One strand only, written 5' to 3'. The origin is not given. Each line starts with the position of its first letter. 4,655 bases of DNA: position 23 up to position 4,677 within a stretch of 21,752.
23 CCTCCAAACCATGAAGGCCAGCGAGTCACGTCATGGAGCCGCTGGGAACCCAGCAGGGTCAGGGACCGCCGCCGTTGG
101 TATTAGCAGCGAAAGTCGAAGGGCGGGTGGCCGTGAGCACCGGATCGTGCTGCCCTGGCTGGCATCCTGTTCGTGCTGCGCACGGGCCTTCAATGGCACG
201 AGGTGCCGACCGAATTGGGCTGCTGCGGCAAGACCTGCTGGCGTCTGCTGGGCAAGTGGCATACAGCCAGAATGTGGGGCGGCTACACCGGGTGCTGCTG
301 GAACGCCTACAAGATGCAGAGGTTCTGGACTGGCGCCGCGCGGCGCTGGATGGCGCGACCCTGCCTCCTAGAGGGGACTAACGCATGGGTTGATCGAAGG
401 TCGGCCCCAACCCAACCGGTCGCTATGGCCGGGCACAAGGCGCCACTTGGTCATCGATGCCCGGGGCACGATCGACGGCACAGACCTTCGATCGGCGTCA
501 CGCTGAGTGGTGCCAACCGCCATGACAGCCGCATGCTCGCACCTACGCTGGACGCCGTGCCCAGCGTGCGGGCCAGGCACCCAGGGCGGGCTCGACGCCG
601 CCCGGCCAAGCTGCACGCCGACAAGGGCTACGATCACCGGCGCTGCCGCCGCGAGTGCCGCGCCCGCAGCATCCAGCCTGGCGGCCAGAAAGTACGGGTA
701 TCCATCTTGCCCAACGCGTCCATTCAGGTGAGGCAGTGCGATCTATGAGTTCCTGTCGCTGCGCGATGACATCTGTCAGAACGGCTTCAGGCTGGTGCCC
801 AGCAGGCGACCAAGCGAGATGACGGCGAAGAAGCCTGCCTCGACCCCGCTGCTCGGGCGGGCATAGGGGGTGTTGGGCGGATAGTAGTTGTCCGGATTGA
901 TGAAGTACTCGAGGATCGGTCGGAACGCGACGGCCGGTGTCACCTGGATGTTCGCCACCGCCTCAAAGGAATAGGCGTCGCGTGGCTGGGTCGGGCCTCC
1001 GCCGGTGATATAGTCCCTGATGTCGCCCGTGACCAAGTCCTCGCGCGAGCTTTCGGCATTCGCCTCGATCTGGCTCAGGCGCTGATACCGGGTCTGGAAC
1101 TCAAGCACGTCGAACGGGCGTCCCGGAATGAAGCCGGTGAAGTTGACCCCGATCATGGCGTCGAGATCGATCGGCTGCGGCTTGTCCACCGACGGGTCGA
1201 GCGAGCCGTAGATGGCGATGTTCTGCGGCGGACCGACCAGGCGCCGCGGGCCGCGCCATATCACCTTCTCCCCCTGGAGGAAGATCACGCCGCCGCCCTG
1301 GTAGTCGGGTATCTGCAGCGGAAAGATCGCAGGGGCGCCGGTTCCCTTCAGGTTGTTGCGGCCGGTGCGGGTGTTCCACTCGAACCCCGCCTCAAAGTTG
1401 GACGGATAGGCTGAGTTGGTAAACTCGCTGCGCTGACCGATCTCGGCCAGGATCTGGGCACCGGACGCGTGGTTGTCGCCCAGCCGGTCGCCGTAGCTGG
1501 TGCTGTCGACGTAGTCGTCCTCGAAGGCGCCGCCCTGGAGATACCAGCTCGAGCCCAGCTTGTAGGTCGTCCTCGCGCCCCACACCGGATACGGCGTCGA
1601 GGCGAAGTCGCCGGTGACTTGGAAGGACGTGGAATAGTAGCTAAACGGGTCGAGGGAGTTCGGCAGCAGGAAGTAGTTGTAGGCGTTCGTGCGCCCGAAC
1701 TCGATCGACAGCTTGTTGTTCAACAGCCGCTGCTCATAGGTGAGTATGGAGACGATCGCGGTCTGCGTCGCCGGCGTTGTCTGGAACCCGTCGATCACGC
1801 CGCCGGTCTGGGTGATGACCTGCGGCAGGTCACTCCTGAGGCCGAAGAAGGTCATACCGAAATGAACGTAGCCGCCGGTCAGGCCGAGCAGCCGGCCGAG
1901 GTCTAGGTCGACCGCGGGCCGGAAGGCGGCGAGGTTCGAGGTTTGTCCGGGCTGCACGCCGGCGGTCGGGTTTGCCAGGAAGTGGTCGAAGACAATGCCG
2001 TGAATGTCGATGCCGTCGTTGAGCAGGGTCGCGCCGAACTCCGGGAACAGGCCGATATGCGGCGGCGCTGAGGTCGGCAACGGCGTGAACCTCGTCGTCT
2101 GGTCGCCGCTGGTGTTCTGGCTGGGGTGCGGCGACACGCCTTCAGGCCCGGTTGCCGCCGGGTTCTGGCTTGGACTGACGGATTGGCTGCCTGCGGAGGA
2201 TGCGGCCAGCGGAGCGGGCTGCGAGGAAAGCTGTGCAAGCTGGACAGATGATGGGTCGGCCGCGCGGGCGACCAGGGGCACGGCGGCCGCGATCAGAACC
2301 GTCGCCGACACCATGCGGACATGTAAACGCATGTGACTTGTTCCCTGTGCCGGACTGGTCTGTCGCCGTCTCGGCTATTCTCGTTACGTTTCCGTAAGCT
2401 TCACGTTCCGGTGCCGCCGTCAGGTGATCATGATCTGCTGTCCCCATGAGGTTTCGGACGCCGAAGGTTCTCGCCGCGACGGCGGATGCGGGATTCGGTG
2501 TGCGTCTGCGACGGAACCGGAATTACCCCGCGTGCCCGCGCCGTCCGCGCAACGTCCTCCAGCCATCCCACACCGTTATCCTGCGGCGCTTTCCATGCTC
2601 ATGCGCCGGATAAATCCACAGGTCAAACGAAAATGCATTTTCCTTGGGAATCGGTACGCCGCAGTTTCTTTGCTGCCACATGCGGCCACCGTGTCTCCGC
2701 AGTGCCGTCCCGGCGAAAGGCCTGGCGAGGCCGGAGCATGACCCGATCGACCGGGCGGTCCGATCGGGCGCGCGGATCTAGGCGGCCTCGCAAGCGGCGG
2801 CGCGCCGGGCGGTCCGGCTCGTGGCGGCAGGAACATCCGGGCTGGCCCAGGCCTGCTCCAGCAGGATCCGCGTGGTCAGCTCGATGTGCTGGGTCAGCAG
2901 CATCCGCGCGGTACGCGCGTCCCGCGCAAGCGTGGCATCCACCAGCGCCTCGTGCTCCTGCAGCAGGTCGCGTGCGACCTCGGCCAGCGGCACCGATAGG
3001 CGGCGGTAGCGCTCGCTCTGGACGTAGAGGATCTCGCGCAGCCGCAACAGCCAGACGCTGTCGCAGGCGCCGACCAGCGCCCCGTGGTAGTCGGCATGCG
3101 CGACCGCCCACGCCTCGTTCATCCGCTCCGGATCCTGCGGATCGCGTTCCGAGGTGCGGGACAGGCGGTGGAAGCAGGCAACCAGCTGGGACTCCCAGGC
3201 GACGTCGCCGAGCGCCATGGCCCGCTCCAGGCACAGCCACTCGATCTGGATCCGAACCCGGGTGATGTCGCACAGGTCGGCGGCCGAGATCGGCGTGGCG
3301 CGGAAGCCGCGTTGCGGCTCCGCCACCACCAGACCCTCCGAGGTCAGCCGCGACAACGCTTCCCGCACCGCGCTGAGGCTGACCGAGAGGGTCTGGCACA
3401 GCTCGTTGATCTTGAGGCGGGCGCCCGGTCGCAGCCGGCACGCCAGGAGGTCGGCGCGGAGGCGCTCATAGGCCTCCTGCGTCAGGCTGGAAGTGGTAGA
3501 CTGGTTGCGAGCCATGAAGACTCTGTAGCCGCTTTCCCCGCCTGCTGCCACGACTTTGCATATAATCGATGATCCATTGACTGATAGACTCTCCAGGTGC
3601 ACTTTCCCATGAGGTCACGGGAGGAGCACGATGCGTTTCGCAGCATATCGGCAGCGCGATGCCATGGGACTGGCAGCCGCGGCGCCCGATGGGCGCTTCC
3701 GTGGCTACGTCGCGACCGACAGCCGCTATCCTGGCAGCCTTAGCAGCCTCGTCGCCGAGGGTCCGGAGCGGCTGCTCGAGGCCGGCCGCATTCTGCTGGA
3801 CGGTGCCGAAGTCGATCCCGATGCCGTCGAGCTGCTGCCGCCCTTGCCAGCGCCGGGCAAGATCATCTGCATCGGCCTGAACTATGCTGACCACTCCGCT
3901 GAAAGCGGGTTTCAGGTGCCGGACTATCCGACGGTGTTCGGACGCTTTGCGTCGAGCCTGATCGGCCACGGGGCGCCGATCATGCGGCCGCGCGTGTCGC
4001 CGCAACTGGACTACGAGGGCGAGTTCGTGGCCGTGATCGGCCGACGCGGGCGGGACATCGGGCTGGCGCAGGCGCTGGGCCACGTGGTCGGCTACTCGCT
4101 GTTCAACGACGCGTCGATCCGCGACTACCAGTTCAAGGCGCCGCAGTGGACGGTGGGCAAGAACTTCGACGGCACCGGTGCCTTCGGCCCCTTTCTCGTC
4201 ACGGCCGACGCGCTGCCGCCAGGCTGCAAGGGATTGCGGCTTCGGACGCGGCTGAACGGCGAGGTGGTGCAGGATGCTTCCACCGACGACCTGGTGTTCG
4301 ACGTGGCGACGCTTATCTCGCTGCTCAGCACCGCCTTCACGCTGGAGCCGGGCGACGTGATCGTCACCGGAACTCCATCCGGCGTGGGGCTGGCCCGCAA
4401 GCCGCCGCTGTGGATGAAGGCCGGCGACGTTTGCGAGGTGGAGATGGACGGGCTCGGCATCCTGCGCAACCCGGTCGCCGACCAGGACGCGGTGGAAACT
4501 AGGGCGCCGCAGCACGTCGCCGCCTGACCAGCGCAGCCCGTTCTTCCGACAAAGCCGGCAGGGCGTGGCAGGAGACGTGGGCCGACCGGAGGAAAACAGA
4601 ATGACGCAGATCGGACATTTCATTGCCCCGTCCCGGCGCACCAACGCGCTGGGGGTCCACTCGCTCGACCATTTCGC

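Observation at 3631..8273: Compact aromatic-catabolic operon with an unusual enzyme combination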

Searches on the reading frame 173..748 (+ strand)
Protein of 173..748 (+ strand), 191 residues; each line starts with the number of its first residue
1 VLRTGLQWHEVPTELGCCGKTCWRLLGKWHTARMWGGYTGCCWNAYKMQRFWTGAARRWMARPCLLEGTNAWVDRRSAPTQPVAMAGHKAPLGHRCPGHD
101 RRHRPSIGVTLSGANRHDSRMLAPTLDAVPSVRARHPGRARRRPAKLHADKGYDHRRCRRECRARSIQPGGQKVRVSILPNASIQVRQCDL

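Call 44: search_protein_families(library=pfam, proteins=[window:173-748:+])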
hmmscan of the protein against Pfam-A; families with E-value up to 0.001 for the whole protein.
window:173-748:+ (191 aa): 2 families
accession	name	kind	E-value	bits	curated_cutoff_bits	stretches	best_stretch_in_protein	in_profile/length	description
PF01609.27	DDE_Tnp_1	-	1.1e-05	25.7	23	1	99-167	42-100/200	Transposase DDE domain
PF13340.11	DUF4096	-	0.00015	22.3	34.3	1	1-35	39-72/76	Putative transposase of IS4/5 family (DUF4096)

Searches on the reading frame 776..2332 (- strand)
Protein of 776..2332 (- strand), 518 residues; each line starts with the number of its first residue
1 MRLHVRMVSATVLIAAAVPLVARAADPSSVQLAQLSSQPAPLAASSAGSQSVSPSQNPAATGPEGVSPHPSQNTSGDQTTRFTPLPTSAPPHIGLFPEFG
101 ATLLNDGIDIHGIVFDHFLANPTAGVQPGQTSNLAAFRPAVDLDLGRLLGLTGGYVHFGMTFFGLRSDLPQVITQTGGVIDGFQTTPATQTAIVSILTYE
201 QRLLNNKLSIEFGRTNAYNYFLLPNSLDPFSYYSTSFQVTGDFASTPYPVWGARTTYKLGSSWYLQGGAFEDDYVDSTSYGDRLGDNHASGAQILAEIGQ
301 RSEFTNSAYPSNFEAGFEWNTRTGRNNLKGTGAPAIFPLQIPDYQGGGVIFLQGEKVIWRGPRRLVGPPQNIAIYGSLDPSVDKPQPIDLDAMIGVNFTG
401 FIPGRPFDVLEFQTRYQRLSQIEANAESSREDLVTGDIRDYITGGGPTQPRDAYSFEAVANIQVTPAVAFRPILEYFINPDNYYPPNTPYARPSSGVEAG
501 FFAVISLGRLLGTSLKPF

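Call 3: search_protein_families(library=pfam, proteins=[window:776-2332:-])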
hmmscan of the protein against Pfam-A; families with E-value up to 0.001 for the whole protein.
window:776-2332:- (518 aa): 1 family
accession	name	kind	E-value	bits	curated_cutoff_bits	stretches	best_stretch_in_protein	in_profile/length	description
PF04966.18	OprB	-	2e-30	106.9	22.9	1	133-483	6-355/372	Carbohydrate-selective porin, OprB family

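Call 4: search_protein_families(library=ncbifam, proteins=[window:776-2332:-])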
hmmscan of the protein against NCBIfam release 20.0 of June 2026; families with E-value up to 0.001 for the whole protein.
window:776-2332:- (518 aa): 0 families

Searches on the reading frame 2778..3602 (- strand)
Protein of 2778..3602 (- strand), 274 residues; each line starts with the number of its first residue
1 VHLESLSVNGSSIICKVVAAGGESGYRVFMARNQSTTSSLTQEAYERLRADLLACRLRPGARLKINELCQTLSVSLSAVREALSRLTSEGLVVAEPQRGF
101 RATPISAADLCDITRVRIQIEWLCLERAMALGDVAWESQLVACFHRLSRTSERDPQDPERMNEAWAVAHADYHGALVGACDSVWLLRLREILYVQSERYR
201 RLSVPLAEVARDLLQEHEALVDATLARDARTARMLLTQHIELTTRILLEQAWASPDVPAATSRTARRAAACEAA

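Call 3: search_protein_families(library=pfam, proteins=[window:2778-3602:-])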
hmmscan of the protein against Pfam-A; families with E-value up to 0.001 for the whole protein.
window:2778-3602:- (274 aa): 5 families
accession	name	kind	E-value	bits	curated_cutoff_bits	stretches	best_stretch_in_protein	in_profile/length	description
PF00392.27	GntR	-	7.1e-18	64.5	27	1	40-101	1-63/64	Bacterial regulatory proteins, gntR family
PF07729.17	FCD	-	1.2e-17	64.9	24.3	1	112-241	1-124/125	FCD domain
PF08279.18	HTH_11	-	2.6e-05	24.4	25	1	60-101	14-55/55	HTH domain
PF01325.25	Fe_dep_repress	-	0.00039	21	26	1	65-99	25-59/60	Iron dependent repressor, N-terminal DNA binding domain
PF13412.12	HTH_24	-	0.0004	20.3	21.9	1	61-92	16-47/48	Winged helix-turn-helix DNA-binding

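Call 4: search_protein_families(library=ncbifam, proteins=[window:2778-3602:-])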
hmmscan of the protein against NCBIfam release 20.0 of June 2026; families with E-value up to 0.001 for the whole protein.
window:2778-3602:- (274 aa): 9 families
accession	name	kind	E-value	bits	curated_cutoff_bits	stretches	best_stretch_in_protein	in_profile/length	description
NF008576.0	PRK11534.1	equivalog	2.4e-38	132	218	1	39-244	7-213/225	DNA-binding transcriptional regulator CsiR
TIGR03338.1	phnR_burk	equivalog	2.7e-14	53.3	271.5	1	38-241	10-207/212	phosphonate utilization associated transcriptional regulator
NF008504.0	PRK11414.1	equivalog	2.7e-13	50.1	225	1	38-152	10-124/221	GntR family transcriptional regulator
NF007741.0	PRK10421.1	equivalog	8.6e-11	41.7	311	2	138-243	126-229/262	transcriptional regulator LldR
NF007588.0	PRK10225.1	equivalog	2.7e-07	30.1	442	0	158-249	146-233/257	Uxu operon transcriptional regulator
NF052282.1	PLP_TF_PdxR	equivalog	1.9e-06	27.2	320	1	40-107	2-70/448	MocR-like pyridoxine biosynthesis transcription factor PdxR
NF003011.0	PRK03837.1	subfamily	2.3e-06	27.4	260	0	39-94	13-69/241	transcriptional regulator NanR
NF007001.0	PRK09464.1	equivalog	0.00013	21.7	330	0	34-93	5-65/254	pyruvate dehydrogenase complex transcriptional repressor PdhR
NF008273.0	PRK11050.1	equivalog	0.00037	20.2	153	0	63-119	55-110/156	manganese-binding transcriptional regulator MntR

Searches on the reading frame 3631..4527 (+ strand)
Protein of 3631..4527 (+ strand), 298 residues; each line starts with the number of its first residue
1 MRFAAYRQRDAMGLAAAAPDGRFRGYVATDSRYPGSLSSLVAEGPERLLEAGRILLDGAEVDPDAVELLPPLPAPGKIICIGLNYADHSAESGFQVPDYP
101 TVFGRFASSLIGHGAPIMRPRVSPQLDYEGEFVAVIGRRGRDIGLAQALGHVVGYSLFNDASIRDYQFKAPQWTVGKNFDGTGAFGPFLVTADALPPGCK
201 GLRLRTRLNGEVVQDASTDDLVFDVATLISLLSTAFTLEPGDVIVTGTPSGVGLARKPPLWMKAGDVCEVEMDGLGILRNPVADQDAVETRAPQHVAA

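Call 3: search_protein_families(library=pfam, proteins=[window:3631-4527:+])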
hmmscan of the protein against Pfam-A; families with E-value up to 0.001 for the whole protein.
window:3631-4527:+ (298 aa): 1 family
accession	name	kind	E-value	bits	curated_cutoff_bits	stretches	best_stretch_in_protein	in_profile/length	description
PF01557.24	FAA_hydrolase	-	4.5e-69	232.8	23.9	1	77-282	1-213/214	Fumarylacetoacetate (FAA) hydrolase C-terminal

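Call 4: search_protein_families(library=ncbifam, proteins=[window:3631-4527:+])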
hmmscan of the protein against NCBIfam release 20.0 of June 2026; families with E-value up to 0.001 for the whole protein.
window:3631-4527:+ (298 aa): 7 families
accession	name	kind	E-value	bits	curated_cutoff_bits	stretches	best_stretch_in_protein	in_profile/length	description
NF053535.1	DhyDRhmHlse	equivalog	3.9e-51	174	500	1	70-282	65-278/284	2,4-didehydro-3-deoxy-L-rhamnonate hydrolase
TIGR02303.1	HpaG-C-term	equivalog_domain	2.9e-49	167.8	276.4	1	54-283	22-243/245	4-hydroxyphenylacetate degradation bifunctional isomerase/decarboxylase, C-terminal subunit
NF009399.0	PRK12764.1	equivalog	4.7e-41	141.3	444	1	74-274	20-211/501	fumarylacetoacetate hydrolase family protein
NF011750.0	PRK15203.1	equivalog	2e-38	132.3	811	1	73-286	220-426/429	4-hydroxyphenylacetate degradation bifunctional isomerase/decarboxylase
NF007967.0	PRK10691.1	equivalog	3.5e-25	88.6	201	1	76-274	17-211/219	fumarylacetoacetate hydrolase family protein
TIGR02305.1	HpaG-N-term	equivalog_domain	3e-22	79.2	228.65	1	96-282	29-205/205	4-hydroxyphenylacetate degradation bifunctional isomerase/decarboxylase, N-terminal subunit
TIGR01266.1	fum_ac_acetase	equivalog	0.00042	19.3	375.3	1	124-202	195-278/420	fumarylacetoacetase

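Call 10: search_solved_structures(query=window:3631-4527:+, max_evalue=0.001)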
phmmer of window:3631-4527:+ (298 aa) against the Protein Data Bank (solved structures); distinct sequences matched with E-value up to 0.001: 25.
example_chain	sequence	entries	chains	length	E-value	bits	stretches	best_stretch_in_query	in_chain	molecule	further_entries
1gtt_A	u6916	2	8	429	1.4e-52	181.9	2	69-286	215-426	4-HYDROXYPHENYLACETATE DEGRADATION BIFUNCTIONAL ISOMERASE/DECARBOXYLASE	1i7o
6iym_A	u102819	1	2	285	7.4e-52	179.6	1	27-283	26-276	5-oxopent-3-ene-1,2,5-tricarboxylate decarboxylase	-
6j57_A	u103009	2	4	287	7.5e-51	176.3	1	64-282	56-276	Predicted 2-keto-4-pentenoate hydratase/2-oxohepta-3-ene-1,7-dioic acid hydratase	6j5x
8sky_A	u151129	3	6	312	8.6e-51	176.1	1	64-282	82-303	Fumarylacetoacetate hydrolase family protein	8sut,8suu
6v77_A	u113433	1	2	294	4.3e-44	154.1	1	70-294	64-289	Putative HpcE protein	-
8gsr_A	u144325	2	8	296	9.8e-42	146.3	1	71-284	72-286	L-2,4-diketo-3-deoxyrhamnonate hydrolase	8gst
3rr6_A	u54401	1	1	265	1.1e-41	146.2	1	17-283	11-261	Putative uncharacterized protein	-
3qdf_A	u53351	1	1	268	1e-40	143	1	64-283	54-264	2-hydroxyhepta-2,4-diene-1,7-dioate isomerase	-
4pfz_A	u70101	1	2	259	1.6e-38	135.8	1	65-283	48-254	5-carboxymethyl-2-hydroxymuconate delta-isomerase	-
1wzo_A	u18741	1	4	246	2.8e-37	131.7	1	54-285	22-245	HpcE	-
3r6o_A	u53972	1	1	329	2e-35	125.6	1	61-290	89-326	2-hydroxyhepta-2,4-diene-1, 7-dioateisomerase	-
2dfu_A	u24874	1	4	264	4.7e-33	117.8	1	58-280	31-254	probable 2-hydroxyhepta-2,4-diene-1,7-dioate isomerase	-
4dbf_A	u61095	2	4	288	4.4e-31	111.4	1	64-284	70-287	2-HYDROXYHEPTA-2,4-DIENE-1,7-DIOATE ISOMERASE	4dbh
6sbi_A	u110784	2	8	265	1.9e-29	106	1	77-256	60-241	Acylpyruvase FAHD1, mitochondrial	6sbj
6fog_A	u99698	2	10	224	8.6e-29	103.8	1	77-256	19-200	Acylpyruvase FAHD1, mitochondrial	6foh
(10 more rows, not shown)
